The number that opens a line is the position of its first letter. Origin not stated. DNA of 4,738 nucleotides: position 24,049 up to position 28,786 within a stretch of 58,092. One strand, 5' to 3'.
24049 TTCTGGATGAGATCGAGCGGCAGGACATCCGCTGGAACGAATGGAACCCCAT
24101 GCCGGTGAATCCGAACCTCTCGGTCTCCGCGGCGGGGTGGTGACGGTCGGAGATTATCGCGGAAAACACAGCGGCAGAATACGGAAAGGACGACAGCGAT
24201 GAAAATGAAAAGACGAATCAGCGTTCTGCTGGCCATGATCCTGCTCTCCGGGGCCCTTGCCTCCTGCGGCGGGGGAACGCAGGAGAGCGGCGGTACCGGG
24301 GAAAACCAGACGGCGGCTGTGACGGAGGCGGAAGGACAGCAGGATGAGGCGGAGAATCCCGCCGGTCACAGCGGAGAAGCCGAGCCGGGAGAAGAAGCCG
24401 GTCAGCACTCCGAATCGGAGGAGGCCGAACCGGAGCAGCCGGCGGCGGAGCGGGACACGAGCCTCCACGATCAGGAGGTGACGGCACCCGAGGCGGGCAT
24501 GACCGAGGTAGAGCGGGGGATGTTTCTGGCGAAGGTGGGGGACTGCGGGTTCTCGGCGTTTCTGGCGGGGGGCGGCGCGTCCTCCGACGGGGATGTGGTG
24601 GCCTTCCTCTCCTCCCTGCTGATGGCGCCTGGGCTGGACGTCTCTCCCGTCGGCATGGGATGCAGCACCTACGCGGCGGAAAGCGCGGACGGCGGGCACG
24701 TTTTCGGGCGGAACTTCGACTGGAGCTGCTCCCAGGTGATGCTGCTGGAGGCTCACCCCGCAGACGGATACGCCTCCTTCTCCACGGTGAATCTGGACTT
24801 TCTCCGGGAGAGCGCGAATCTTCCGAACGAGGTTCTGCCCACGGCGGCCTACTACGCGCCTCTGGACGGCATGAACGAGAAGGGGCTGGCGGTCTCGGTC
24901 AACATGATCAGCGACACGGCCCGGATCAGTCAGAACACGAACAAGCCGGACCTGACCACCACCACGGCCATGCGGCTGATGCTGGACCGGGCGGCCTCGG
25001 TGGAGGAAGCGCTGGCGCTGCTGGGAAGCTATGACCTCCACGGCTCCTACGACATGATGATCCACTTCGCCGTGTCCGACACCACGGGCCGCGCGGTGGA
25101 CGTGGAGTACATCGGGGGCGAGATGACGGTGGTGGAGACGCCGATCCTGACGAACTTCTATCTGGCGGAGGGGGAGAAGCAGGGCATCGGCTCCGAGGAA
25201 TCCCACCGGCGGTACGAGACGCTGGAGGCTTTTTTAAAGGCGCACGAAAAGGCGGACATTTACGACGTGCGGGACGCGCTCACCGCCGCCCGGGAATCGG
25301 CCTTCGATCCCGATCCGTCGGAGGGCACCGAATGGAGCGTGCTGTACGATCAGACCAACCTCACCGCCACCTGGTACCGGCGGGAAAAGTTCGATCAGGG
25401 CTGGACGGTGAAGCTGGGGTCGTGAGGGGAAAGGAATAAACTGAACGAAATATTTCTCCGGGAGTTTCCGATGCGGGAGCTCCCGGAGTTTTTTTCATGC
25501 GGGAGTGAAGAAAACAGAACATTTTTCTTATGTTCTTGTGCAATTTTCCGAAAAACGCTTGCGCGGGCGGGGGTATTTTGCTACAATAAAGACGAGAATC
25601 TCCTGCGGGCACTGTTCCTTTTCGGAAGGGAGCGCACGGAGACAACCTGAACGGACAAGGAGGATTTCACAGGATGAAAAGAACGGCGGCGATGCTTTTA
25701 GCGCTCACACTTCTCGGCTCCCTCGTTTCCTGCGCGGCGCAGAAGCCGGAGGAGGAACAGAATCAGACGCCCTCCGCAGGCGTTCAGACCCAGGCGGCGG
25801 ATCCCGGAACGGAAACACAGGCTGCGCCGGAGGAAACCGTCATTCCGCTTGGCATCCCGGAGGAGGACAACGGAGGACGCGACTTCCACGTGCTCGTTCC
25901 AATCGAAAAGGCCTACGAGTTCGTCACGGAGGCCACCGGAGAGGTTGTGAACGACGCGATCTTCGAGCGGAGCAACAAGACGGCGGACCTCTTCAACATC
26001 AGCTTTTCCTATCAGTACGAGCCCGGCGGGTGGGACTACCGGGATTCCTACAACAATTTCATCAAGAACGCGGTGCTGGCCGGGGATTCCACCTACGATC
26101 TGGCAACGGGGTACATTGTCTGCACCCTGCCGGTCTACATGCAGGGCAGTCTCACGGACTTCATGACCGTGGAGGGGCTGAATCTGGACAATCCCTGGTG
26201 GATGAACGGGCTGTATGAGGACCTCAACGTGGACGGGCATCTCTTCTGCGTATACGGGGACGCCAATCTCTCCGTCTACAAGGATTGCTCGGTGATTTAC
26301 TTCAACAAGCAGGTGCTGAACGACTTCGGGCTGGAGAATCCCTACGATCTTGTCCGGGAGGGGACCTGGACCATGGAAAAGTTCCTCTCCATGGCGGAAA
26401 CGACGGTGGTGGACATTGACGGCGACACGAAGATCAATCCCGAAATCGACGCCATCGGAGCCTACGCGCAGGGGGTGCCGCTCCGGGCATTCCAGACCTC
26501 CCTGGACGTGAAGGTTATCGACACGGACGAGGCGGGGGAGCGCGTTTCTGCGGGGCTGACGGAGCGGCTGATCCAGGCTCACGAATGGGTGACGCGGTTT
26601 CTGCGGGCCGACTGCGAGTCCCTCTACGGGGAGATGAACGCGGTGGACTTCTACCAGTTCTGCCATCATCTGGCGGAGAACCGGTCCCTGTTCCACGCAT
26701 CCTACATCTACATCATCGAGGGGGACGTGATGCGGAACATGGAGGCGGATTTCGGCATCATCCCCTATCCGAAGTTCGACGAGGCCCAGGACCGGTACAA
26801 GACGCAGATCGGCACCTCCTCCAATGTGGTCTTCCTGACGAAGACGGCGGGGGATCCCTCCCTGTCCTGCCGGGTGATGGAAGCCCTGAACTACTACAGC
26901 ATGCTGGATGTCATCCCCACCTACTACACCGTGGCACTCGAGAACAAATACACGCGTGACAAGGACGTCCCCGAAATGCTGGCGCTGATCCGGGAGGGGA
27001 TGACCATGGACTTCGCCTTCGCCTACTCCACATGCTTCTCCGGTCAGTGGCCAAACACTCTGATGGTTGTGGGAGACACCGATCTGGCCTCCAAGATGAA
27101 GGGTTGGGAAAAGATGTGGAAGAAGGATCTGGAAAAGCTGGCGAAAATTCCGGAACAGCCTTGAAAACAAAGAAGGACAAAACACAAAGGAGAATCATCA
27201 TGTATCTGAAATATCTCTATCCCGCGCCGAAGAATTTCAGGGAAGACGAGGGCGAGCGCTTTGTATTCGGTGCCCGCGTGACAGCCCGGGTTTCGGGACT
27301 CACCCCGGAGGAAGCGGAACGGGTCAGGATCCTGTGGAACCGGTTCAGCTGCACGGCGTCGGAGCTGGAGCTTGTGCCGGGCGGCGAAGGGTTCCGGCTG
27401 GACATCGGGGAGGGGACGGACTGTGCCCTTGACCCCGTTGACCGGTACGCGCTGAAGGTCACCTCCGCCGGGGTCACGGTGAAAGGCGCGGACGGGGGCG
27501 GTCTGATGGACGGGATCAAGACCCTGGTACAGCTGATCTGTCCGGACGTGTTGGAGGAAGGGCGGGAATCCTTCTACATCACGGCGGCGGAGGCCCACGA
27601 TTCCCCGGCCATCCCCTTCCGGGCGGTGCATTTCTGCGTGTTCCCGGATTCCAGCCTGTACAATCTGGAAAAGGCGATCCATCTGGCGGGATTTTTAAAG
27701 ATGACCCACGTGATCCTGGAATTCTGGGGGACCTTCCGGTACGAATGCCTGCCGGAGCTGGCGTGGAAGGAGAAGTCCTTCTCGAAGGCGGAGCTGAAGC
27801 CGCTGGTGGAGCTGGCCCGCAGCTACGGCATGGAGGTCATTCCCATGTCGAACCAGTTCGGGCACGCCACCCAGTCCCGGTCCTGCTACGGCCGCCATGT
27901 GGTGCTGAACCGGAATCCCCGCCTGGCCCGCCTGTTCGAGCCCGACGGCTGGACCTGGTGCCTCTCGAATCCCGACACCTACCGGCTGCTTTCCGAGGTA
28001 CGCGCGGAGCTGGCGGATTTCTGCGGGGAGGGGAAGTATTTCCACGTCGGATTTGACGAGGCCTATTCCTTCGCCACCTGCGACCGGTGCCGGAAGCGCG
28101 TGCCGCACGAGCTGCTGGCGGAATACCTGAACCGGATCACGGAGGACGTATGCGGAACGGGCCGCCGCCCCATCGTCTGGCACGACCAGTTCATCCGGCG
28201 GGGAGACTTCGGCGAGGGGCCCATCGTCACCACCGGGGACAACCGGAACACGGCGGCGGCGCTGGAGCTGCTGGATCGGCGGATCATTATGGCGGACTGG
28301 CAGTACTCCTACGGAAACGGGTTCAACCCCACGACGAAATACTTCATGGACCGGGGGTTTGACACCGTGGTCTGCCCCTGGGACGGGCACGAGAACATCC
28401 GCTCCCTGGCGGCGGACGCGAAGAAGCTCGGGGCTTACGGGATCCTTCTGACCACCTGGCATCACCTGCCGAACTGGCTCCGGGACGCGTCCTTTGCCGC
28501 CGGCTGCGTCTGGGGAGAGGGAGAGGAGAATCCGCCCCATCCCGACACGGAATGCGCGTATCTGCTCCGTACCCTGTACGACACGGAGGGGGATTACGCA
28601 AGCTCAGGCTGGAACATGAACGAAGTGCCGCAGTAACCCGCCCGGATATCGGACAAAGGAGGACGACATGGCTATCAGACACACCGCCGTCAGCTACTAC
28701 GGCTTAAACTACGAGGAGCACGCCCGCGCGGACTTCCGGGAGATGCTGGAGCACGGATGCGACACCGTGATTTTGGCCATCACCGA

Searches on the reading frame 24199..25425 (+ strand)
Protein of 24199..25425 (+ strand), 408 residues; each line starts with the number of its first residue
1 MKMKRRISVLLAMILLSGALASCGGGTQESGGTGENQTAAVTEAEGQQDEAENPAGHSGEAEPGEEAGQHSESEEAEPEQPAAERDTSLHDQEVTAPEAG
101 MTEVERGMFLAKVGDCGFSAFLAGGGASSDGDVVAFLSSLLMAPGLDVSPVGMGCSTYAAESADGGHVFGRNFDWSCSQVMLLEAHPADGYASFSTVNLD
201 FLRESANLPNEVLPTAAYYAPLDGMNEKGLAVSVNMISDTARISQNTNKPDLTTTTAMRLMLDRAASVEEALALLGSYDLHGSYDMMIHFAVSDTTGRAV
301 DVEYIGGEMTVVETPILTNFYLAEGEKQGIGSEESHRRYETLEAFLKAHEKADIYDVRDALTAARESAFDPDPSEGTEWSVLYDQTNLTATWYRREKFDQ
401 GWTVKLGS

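Call 77: search_protein_families(library=pfam, proteins=[window:24199-25425:+], max_evalue=0.00001)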
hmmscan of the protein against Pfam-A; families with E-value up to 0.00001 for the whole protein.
window:24199-25425:+ (408 aa): 2 families
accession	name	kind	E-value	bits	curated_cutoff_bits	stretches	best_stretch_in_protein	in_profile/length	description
PF02275.23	CBAH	-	3.2e-11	43.9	20.4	1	155-316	1-171/316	Linear amide C-N hydrolases, choloylglycine hydrolase family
PF03417.21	AAT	-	3.5e-10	40.4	23.2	1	165-391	5-217/225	Acyl-coenzyme A:6-aminopenicillanic acid acyl-transferase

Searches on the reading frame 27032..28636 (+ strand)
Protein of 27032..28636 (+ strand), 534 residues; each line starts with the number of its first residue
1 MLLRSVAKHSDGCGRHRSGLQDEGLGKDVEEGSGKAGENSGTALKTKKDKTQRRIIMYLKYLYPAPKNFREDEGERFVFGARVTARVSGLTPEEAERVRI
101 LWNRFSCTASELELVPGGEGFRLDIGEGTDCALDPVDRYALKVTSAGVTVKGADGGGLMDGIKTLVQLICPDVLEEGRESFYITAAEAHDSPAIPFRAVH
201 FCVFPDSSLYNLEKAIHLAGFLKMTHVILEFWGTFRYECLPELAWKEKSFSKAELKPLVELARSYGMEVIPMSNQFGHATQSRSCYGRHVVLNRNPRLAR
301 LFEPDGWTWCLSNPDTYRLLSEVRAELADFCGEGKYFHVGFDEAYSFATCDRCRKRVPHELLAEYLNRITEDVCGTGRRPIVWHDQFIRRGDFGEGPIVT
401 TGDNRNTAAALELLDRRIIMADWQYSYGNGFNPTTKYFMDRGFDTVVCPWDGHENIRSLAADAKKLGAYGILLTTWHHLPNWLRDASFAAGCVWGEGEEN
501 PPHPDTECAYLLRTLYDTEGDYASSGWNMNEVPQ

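Call 77: search_protein_families(library=pfam, proteins=[window:27032-28636:+], max_evalue=0.00001)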
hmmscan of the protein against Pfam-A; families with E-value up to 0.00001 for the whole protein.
window:27032-28636:+ (534 aa): 2 families
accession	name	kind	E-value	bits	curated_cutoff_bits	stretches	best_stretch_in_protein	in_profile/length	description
PF00728.28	Glyco_hydro_20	-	5.3e-14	52.8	22.3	1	248-427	73-266/348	Glycosyl hydrolase family 20, catalytic domain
PF02838.20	Glyco_hydro_20b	-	1.9e-08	35.5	26.1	1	62-172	4-111/124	Glycosyl hydrolase family 20, domain 2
